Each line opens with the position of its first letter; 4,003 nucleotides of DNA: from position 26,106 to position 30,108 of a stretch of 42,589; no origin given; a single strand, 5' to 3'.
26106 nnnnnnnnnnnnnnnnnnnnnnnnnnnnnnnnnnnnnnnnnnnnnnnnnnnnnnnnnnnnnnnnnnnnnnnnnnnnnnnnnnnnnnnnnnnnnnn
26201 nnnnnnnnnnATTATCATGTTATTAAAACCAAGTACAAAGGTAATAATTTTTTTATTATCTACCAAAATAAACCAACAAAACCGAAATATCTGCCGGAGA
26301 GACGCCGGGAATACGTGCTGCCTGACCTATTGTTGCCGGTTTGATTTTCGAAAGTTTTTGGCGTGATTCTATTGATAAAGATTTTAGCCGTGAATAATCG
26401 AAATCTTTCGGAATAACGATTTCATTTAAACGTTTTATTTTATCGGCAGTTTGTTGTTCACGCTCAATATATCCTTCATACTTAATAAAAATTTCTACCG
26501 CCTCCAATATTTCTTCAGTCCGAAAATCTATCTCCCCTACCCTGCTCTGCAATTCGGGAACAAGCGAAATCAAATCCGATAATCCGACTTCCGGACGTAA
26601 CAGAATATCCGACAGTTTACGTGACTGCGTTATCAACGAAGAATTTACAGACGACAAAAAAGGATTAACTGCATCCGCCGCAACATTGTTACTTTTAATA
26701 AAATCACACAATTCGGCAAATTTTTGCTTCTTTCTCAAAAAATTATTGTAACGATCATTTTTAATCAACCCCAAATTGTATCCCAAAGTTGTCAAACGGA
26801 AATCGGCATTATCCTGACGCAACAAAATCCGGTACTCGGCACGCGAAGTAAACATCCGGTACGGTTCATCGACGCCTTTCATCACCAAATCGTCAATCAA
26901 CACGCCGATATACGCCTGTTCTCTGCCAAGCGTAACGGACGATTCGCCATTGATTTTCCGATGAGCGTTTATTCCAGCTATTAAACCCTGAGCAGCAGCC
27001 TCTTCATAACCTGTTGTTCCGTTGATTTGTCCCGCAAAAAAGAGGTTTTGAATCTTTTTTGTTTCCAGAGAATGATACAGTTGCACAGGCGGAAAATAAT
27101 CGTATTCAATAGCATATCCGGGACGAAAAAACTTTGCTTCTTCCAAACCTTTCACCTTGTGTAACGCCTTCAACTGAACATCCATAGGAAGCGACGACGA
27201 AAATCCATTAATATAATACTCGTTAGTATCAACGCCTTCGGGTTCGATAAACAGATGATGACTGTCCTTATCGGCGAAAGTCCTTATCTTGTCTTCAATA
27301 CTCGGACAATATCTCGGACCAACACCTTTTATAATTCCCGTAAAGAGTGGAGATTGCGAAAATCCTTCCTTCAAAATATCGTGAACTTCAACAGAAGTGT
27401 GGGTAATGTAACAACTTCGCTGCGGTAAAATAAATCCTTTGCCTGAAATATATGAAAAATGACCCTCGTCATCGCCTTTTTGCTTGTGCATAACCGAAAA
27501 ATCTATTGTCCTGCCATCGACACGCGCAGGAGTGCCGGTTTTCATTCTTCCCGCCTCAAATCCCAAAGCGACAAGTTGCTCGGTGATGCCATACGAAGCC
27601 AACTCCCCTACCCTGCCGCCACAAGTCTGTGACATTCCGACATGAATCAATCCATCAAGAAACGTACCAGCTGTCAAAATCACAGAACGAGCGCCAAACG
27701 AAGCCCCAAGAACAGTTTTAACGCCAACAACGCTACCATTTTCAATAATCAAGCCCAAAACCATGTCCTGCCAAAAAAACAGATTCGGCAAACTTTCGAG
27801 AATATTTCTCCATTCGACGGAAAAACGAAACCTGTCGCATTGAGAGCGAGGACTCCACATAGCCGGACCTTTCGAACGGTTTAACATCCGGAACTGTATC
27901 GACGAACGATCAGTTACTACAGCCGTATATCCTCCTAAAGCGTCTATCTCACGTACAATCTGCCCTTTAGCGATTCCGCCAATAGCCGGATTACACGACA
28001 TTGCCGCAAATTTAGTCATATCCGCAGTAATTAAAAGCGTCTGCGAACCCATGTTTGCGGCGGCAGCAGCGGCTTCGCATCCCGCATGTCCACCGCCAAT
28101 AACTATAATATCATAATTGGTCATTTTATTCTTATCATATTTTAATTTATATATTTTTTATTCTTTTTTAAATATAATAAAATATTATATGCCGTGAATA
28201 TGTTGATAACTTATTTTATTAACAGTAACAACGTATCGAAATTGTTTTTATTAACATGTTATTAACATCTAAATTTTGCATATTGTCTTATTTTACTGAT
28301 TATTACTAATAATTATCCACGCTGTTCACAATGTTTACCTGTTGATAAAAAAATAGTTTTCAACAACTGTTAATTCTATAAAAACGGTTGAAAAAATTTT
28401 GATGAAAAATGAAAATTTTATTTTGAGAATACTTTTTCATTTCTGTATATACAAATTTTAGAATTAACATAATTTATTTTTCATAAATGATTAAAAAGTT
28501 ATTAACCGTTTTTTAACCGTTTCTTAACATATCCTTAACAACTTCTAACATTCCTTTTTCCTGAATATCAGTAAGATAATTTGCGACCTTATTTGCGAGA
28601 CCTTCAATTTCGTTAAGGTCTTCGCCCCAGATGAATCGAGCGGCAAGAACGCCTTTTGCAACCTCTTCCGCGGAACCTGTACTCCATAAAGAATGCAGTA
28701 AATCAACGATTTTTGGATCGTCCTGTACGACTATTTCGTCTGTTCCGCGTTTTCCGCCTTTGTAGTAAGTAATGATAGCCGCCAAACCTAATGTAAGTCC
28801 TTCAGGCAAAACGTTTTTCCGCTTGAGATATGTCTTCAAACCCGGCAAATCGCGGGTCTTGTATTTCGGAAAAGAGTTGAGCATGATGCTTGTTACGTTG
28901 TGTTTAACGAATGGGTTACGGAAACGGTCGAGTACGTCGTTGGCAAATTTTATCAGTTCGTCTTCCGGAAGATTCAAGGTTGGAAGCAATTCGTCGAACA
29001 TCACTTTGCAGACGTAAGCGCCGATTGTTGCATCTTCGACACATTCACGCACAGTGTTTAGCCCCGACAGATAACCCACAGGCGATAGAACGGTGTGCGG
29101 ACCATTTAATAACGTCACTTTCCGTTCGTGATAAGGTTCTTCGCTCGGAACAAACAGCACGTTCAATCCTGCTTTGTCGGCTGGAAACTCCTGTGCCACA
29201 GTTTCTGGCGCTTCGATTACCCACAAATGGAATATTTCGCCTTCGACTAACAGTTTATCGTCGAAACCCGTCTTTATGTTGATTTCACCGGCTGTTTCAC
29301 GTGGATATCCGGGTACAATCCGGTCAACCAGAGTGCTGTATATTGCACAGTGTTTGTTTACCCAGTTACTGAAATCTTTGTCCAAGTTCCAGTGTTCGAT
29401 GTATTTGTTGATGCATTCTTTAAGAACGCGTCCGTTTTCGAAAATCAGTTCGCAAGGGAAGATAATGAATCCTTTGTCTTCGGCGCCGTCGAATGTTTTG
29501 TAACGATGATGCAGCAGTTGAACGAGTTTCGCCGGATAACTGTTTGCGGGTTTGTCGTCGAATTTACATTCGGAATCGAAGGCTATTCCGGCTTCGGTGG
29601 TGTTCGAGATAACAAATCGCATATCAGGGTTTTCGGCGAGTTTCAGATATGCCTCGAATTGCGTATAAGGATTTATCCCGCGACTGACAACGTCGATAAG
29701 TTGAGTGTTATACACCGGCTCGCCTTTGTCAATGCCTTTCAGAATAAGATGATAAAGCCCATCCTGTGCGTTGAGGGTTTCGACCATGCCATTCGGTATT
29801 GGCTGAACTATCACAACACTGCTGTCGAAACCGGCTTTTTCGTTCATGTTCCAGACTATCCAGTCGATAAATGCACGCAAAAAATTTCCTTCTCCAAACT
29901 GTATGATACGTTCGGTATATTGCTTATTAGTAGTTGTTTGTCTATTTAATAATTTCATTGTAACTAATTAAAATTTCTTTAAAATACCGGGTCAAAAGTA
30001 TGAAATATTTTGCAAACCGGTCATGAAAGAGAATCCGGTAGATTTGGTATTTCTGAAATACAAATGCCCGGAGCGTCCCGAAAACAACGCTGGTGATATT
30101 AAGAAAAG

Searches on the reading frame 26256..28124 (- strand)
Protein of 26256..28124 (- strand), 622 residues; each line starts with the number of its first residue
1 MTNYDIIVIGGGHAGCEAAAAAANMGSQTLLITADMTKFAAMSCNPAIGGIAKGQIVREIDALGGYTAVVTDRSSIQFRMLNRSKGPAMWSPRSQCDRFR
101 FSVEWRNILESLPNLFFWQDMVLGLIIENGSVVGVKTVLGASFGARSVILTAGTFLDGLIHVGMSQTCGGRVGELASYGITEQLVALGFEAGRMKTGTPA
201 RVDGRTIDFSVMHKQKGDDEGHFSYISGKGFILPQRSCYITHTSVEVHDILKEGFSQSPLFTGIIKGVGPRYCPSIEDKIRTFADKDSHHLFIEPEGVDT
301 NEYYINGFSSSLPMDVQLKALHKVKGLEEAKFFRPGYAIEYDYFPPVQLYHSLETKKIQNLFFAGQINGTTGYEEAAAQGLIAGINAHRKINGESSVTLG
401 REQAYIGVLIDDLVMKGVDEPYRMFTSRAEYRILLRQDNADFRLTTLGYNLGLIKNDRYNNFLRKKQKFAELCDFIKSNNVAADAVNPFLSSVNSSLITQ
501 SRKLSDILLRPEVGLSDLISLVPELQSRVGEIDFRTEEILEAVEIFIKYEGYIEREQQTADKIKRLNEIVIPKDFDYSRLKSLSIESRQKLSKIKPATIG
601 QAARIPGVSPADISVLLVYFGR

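Call 10: search_protein_families(library=pfam, proteins=[window:26256-28124:-], max_evalue=0.0001)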
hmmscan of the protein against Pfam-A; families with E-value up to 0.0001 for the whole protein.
window:26256-28124:- (622 aa): 5 families
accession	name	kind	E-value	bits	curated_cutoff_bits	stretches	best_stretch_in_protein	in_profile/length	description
PF01134.28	GIDA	-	4.1e-158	527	22.1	1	5-394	1-390/391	Glucose inhibited division protein A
PF13932.14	SAM_GIDA_C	-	2.2e-25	88.6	27.1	1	562-617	2-57/57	tRNA modifying enzyme MnmG/GidA C-terminal helical bundle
PF21680.2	GIDA_C_1st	-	3.2e-20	73.1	24.7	1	457-557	2-96/96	tRNA modifying enzyme MnmG/GidA C-terminal helical domain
PF12831.13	FAD_oxidored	-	2.4e-06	27.6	27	1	5-34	1-30/416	FAD dependent oxidoreductase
PF07992.20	Pyr_redox_2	-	9e-05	22.5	26.1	0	4-46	1-42/291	Pyridine nucleotide-disulphide oxidoreductase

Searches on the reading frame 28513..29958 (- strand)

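Call 10: search_protein_families(library=pfam, proteins=[window:28513-29958:-], max_evalue=0.0001)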
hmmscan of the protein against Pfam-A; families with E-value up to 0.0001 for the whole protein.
window:28513-29958:- (481 aa): 2 families
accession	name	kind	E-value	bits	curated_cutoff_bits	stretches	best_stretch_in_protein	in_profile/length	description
PF01232.29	Mannitol_dh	-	1e-37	130.5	27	1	16-258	1-195/199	Mannitol dehydrogenase Rossmann domain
PF08125.19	Mannitol_dh_C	-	1.2e-36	126.5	30.7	1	274-465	3-189/190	Mannitol dehydrogenase C-terminal domain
